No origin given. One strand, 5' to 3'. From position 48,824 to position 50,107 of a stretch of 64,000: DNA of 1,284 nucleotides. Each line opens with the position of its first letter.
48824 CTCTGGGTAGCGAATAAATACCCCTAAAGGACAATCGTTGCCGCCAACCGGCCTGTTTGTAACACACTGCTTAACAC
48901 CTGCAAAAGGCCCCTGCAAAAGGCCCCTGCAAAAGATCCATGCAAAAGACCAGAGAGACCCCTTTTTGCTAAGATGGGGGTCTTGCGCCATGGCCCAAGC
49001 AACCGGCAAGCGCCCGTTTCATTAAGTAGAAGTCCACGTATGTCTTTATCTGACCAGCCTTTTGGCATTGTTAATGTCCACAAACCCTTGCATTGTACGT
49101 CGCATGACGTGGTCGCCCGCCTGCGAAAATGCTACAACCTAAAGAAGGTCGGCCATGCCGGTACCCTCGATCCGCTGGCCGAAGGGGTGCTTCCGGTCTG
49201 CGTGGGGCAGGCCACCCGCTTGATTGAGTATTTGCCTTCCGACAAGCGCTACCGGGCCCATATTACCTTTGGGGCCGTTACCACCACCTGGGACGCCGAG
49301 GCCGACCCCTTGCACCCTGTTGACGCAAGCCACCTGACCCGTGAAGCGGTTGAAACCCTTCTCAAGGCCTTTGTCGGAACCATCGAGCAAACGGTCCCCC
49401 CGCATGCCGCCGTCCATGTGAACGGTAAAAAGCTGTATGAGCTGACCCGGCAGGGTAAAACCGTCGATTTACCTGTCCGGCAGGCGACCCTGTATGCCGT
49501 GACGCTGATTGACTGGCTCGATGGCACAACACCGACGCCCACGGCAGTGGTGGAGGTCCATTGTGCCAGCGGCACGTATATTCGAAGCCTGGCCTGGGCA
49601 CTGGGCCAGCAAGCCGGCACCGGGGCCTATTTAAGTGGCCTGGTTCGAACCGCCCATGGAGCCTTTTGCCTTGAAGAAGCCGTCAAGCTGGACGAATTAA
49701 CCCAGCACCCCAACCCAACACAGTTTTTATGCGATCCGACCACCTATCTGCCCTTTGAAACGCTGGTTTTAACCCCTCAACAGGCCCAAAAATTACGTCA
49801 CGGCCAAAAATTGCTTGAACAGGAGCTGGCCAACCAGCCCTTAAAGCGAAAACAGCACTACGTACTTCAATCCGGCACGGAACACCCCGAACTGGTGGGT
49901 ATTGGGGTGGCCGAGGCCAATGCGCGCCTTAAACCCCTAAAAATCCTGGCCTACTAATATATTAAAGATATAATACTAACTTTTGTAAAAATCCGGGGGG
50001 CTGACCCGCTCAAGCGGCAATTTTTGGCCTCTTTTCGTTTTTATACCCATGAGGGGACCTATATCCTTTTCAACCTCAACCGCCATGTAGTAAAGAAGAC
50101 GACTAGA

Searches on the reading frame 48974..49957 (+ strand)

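Call 69: search_protein_families(library=pfam, proteins=[window:48974-49957:+], max_evalue=0.0001)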
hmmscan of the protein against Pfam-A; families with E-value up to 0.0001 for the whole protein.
window:48974-49957:+ (327 aa): 1 family
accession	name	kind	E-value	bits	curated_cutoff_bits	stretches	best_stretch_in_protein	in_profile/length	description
PF01509.24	TruB_N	-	8e-47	159.8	27.3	1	51-203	1-149/149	TruB family pseudouridylate synthase (N terminal domain)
